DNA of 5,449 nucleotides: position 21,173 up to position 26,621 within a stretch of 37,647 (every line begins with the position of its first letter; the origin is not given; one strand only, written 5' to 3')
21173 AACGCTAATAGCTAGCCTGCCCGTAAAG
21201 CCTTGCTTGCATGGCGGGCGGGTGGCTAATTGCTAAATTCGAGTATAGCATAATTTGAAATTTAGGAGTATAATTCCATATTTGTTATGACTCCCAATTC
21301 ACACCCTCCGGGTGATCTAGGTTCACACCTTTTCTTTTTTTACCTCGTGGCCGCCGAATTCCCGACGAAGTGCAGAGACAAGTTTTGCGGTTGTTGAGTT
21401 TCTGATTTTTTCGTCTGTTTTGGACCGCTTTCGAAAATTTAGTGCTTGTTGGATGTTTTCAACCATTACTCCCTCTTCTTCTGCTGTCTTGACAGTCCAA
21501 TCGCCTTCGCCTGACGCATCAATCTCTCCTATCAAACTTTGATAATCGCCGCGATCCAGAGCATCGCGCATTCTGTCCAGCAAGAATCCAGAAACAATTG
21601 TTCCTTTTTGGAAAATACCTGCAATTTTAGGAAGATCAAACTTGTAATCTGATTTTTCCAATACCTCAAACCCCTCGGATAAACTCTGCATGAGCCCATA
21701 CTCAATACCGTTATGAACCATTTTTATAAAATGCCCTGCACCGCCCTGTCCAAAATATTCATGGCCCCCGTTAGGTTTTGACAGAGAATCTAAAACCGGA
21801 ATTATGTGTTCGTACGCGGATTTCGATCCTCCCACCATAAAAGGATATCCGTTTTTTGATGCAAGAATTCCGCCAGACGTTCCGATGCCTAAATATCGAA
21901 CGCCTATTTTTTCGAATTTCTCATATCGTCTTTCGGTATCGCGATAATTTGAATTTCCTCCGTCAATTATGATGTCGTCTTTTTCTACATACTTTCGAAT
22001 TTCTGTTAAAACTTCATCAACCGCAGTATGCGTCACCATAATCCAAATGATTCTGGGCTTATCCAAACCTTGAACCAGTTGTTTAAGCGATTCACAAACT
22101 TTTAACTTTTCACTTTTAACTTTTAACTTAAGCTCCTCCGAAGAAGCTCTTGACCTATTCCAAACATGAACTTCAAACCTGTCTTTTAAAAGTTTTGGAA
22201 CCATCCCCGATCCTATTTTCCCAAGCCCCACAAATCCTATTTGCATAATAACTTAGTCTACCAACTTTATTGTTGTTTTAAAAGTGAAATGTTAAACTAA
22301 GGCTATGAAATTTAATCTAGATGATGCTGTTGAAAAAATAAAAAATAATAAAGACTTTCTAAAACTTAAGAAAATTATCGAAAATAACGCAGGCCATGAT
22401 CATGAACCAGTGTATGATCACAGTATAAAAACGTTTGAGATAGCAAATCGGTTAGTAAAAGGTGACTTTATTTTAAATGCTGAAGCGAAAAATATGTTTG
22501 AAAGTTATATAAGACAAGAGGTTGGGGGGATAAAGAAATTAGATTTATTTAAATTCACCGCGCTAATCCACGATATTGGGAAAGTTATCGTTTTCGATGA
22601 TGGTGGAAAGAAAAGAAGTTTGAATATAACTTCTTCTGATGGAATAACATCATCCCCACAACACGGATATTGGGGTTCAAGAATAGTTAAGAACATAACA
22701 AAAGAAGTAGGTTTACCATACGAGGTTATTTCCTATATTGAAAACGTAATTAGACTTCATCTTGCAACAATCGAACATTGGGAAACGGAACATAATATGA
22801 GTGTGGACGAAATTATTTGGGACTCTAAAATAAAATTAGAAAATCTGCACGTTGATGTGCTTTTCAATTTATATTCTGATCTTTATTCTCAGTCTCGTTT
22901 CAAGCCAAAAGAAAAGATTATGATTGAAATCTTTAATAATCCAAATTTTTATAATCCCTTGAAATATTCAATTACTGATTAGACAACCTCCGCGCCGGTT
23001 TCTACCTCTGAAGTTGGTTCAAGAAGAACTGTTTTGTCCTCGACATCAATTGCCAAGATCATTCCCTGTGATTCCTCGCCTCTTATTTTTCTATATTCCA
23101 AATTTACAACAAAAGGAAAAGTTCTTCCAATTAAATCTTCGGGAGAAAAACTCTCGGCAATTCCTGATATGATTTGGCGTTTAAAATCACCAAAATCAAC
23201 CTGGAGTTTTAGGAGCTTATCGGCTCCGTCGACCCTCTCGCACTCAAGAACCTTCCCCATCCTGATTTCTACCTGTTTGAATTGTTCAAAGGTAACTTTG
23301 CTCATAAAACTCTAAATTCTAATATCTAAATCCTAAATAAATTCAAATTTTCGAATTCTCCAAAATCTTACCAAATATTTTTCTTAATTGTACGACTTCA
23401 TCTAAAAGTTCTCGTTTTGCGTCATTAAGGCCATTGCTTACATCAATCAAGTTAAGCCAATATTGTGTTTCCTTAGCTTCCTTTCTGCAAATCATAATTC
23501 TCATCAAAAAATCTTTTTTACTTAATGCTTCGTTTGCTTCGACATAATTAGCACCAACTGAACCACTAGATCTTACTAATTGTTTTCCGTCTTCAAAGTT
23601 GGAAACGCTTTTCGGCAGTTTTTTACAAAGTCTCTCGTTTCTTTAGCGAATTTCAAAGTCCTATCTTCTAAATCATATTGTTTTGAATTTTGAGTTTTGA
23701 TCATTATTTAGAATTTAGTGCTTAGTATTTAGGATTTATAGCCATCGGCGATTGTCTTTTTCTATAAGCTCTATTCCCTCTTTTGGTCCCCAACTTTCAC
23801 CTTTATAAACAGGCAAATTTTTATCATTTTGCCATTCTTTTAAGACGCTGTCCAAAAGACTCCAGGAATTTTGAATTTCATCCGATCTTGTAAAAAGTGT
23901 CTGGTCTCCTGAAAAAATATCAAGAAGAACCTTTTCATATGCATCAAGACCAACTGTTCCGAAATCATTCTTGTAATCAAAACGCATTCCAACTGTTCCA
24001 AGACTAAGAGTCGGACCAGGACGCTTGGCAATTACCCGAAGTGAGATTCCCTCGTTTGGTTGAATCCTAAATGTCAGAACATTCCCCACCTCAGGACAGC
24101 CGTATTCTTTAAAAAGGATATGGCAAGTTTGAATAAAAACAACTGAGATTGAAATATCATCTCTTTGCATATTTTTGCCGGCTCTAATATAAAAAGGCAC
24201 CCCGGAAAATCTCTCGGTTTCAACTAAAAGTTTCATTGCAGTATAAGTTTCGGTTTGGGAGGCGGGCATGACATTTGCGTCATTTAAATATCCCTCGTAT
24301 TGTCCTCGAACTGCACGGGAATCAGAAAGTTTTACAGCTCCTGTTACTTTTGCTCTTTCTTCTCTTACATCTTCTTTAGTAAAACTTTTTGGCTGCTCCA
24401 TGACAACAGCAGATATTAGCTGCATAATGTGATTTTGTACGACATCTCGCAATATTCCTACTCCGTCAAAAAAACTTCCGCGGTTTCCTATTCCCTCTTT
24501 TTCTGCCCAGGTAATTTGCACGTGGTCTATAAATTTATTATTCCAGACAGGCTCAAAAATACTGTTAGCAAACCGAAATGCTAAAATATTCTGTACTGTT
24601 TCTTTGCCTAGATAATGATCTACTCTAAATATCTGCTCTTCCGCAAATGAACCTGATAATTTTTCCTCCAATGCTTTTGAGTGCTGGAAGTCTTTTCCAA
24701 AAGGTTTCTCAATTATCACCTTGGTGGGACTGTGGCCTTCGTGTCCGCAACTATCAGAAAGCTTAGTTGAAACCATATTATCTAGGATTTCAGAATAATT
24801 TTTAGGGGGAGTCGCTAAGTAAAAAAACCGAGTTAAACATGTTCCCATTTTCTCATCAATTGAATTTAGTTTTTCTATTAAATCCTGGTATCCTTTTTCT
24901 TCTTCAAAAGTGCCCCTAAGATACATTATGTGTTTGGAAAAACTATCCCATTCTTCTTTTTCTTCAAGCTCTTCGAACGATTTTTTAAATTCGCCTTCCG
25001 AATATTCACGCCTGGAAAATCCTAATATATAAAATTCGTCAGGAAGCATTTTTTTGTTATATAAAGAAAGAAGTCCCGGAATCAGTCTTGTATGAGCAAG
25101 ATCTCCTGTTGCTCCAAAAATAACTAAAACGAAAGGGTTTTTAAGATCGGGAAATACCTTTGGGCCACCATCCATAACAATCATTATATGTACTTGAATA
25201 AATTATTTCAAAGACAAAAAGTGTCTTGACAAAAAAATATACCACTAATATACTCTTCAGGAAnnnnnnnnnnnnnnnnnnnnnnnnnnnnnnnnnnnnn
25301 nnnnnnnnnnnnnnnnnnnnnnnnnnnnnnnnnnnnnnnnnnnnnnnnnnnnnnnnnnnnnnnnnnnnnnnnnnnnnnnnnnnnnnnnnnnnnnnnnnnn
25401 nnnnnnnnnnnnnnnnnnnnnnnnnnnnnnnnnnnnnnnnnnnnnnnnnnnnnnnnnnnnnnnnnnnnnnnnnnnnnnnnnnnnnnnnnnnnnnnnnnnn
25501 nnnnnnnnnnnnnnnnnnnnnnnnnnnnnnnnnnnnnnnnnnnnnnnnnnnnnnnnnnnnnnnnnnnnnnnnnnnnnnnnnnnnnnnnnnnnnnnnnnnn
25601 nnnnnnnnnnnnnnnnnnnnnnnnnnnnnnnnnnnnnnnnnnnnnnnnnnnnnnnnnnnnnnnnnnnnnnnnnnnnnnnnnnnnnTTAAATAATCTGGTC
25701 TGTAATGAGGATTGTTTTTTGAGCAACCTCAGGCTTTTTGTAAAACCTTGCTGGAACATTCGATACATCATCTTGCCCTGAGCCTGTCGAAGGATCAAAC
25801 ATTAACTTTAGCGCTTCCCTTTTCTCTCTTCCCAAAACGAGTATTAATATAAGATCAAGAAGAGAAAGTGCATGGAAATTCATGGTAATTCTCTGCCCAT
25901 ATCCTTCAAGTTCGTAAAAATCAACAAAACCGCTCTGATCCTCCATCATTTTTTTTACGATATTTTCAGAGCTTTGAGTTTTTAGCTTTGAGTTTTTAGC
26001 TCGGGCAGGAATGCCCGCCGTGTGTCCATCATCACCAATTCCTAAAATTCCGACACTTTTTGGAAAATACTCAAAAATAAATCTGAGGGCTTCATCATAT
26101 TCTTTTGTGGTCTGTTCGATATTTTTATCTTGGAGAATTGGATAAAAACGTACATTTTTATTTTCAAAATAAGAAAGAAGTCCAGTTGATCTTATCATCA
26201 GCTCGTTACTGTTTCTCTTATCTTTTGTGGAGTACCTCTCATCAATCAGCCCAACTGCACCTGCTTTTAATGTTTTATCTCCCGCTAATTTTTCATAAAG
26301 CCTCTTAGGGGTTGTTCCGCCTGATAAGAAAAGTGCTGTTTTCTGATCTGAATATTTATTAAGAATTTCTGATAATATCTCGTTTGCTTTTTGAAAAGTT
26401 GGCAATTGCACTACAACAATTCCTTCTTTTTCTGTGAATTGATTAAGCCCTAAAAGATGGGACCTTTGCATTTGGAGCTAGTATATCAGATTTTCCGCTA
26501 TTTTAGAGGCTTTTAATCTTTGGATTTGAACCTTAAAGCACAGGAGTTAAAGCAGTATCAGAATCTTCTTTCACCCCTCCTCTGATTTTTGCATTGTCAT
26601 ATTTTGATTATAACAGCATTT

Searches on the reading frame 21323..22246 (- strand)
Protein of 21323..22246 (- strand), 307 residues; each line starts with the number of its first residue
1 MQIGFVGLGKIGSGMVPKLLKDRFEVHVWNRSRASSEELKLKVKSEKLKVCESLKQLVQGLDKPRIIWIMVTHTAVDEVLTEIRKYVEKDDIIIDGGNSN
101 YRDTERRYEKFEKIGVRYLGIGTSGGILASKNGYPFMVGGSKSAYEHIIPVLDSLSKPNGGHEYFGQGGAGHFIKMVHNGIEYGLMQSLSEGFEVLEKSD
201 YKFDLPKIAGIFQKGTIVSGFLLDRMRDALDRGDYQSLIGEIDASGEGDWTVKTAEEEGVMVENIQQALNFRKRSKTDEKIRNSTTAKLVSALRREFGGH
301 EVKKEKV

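Call 101: search_protein_families(library=pfam, proteins=[window:21323-22246:-], max_evalue=0.001)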
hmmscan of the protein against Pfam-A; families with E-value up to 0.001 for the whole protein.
window:21323-22246:- (307 aa): 6 families
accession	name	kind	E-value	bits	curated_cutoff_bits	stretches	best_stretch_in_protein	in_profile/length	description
PF03446.21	NAD_binding_2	-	3e-36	125.3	21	1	2-157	1-154/161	NAD binding domain of 6-phosphogluconate dehydrogenase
PF00393.24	6PGD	-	1.7e-18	67.5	27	1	171-287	1-124/290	6-phosphogluconate dehydrogenase, C-terminal domain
PF03807.23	F420_oxidored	-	1.5e-06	29.1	21.6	1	2-96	1-91/94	NADP oxidoreductase coenzyme F420-dependent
PF01488.26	Shikimate_DH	-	1.8e-05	25.3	24.3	1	2-67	14-79/138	Shikimate / quinate 5-dehydrogenase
PF03435.24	Sacchrp_dh_NADP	-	0.00043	21.1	25.1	0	3-62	1-44/129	Saccharopine dehydrogenase NADP binding domain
PF02558.23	ApbA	-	0.00069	19.7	22.2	0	3-94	1-97/150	Ketopantoate reductase PanE/ApbA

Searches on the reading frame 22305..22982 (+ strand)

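Call 101: search_protein_families(library=pfam, proteins=[window:22305-22982:+], max_evalue=0.001)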
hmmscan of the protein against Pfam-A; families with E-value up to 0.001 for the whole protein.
window:22305-22982:+ (225 aa): 1 family
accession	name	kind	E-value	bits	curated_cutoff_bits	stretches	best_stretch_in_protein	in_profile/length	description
PF01966.28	HD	-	5.5e-07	30.3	22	1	36-157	1-90/116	HD domain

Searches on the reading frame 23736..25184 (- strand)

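Call 101: search_protein_families(library=pfam, proteins=[window:23736-25184:-], max_evalue=0.001)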
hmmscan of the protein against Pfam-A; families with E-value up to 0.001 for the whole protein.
window:23736-25184:- (482 aa): 2 families
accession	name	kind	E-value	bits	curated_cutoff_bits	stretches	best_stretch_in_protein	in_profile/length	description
PF02781.21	G6PD_C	-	1.9e-96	323.1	27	1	201-481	1-295/296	Glucose-6-phosphate dehydrogenase, C-terminal domain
PF00479.28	G6PD_N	-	2.9e-52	178.4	22.1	1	21-199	1-183/183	Glucose-6-phosphate dehydrogenase, NAD binding domain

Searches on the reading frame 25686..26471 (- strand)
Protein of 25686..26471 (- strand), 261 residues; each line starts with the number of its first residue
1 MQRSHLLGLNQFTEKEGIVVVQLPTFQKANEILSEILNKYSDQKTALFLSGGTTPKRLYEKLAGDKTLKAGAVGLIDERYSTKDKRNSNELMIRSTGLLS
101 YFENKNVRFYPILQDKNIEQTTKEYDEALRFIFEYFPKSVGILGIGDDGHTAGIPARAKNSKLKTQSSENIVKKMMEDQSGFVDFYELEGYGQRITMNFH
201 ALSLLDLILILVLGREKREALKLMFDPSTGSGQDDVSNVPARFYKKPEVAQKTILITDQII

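Call 101: search_protein_families(library=pfam, proteins=[window:25686-26471:-], max_evalue=0.001)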
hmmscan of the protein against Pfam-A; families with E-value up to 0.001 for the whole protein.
window:25686-26471:- (261 aa): 1 family
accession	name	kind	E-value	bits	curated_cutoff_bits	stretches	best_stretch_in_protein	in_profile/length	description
PF01182.26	Glucosamine_iso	-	8e-23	81.9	27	1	30-245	12-217/225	Glucosamine-6-phosphate isomerases/6-phosphogluconolactonase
